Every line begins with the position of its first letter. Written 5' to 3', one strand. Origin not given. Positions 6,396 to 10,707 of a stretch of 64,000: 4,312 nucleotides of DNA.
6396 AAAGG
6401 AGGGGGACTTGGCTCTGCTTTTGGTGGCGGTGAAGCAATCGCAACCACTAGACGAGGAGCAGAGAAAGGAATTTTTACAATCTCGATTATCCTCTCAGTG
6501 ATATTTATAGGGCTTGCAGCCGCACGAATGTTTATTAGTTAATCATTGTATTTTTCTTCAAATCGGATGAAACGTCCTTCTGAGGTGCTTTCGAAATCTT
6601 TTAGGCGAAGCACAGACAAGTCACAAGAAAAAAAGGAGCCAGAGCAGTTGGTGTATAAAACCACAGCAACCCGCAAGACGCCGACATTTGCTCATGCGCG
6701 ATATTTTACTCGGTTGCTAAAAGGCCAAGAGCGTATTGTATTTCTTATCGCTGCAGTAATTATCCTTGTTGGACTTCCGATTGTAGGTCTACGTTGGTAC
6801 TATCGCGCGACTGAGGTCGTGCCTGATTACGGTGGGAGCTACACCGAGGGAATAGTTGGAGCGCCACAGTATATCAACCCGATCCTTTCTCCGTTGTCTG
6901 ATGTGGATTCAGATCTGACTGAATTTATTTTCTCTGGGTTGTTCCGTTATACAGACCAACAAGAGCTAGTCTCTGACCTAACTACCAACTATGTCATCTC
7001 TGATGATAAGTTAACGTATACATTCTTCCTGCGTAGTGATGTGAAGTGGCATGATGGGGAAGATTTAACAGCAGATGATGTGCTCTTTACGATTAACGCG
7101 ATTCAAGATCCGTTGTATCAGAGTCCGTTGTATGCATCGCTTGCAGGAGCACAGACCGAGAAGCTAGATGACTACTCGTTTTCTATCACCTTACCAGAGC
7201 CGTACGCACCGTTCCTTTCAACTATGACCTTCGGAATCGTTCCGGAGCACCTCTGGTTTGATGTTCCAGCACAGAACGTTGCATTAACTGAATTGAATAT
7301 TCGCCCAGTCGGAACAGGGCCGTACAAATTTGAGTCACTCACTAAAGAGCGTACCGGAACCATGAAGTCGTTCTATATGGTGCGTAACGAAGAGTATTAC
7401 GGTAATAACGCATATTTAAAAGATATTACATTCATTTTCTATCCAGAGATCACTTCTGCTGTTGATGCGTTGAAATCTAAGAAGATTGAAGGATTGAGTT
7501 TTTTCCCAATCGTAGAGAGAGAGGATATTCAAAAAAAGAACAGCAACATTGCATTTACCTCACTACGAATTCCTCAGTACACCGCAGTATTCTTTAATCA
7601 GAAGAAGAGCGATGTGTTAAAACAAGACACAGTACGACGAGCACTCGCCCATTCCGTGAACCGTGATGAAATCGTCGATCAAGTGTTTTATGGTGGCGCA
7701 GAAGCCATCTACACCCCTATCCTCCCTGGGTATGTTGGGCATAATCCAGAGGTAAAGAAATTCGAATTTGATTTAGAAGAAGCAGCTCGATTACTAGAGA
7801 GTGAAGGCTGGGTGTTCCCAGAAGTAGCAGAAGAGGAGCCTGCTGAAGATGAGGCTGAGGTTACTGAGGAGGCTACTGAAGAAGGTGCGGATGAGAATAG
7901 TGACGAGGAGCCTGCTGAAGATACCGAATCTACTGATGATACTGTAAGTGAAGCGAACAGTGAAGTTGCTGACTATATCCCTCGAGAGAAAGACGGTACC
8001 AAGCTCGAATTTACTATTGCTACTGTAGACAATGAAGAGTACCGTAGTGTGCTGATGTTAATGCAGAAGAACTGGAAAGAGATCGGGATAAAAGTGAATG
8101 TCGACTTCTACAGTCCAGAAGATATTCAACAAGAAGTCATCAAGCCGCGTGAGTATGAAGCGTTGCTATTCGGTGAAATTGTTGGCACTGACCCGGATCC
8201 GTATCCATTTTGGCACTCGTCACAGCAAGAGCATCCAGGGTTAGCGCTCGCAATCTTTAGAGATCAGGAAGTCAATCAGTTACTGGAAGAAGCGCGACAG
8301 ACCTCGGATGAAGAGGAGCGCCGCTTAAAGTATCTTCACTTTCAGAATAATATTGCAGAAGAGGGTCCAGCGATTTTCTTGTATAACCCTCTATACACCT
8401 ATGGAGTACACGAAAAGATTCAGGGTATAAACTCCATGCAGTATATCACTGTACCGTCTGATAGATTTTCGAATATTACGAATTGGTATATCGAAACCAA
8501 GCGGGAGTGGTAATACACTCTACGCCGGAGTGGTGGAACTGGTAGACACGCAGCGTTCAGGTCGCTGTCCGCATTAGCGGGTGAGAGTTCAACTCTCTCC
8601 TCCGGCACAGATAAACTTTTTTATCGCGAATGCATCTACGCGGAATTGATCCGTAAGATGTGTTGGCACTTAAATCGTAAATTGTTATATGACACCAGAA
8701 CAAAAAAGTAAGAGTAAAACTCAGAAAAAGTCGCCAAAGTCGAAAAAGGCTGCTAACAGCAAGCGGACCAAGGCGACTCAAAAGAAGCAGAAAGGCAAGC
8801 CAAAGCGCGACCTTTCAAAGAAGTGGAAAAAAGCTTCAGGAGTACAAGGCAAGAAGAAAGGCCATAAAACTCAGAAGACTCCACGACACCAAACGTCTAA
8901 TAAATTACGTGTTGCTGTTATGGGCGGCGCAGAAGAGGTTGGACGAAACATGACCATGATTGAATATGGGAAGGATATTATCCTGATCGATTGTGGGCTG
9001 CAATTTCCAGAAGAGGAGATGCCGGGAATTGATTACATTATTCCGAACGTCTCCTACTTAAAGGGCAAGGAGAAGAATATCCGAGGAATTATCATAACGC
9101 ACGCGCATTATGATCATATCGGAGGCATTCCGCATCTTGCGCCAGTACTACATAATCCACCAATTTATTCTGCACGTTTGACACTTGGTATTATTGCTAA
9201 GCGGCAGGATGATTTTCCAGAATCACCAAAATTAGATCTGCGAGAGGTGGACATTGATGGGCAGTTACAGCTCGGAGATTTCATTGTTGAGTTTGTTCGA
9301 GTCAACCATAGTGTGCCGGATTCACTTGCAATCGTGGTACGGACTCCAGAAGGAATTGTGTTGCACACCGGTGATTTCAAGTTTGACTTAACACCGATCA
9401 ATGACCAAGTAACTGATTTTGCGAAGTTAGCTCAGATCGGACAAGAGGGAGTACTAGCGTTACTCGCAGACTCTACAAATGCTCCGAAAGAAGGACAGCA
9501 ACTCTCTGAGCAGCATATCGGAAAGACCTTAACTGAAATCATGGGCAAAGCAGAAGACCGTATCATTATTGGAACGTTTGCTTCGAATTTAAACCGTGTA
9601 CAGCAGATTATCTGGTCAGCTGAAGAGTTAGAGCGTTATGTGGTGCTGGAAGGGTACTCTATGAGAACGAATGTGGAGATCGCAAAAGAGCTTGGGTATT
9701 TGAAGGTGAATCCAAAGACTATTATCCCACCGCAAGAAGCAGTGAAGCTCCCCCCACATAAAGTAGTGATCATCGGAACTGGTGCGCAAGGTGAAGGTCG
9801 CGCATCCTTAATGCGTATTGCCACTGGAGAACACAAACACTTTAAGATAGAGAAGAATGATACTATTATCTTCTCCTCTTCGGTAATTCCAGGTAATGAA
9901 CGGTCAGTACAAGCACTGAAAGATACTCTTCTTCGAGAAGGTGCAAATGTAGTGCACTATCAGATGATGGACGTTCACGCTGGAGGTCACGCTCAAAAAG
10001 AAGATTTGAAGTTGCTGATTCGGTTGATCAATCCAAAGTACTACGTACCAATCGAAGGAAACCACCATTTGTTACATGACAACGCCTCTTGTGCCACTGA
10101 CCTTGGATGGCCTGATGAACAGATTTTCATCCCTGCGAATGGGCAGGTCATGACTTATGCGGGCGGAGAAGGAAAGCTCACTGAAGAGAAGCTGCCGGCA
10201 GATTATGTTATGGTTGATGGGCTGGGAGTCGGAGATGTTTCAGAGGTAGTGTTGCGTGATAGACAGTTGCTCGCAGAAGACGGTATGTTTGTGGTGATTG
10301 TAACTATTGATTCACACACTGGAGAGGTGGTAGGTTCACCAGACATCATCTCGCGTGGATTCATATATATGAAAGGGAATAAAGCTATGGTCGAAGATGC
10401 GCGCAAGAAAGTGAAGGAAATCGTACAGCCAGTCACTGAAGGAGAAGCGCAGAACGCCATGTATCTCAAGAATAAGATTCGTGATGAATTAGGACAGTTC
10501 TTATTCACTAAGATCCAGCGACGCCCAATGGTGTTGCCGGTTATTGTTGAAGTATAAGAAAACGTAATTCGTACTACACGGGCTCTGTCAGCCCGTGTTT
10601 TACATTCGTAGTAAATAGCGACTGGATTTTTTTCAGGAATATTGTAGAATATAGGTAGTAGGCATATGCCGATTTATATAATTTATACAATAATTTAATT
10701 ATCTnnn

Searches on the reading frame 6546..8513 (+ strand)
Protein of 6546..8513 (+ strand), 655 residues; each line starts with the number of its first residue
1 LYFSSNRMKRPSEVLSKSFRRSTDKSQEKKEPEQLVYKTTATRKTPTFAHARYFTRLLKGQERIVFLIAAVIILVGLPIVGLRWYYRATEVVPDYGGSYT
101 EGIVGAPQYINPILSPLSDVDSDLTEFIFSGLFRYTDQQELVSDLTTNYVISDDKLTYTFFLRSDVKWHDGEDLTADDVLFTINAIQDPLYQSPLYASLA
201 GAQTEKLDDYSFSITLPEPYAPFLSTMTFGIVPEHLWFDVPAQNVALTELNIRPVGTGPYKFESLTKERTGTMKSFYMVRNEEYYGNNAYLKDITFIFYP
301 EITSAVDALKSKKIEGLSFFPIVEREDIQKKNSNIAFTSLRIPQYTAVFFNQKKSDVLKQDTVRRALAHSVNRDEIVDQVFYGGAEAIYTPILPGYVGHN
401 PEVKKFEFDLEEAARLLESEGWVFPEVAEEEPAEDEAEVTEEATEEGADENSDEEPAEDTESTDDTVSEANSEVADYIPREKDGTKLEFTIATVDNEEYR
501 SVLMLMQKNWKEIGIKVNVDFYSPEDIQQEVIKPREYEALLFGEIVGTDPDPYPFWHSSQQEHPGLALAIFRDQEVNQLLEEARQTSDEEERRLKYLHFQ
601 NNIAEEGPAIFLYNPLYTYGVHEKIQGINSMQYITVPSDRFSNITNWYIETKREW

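Call 34: search_protein_families(library=pfam, proteins=[window:6546-8513:+], max_evalue=0.001)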
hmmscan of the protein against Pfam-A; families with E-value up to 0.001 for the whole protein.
window:6546-8513:+ (655 aa): 1 family
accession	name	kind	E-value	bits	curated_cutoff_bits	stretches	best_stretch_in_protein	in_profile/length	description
PF00496.27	SBP_bac_5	-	5.5e-68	230.2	32.4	1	140-557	1-358/368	Bacterial extracellular solute-binding proteins, family 5 Middle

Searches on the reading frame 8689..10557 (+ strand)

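Call 34: search_protein_families(library=pfam, proteins=[window:8689-10557:+], max_evalue=0.001)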
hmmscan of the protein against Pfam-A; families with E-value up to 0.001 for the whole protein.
window:8689-10557:+ (622 aa): 4 families
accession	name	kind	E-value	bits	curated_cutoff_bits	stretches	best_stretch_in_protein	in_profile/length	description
PF22505.1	RNase_J_b_CASP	-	1.1e-42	145.3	27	1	290-412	2-124/126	Ribonuclease J, beta-CASP domain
PF17770.6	RNase_J_C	-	7.6e-32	110.8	23.8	1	521-622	1-102/102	Ribonuclease J C-terminal domain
PF00753.33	Lactamase_B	-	6e-19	69.2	22.7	1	84-234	4-154/196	Metallo-beta-lactamase superfamily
PF12706.13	Lactamase_B_2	-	5.1e-15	56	27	1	98-231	3-144/200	Beta-lactamase superfamily domain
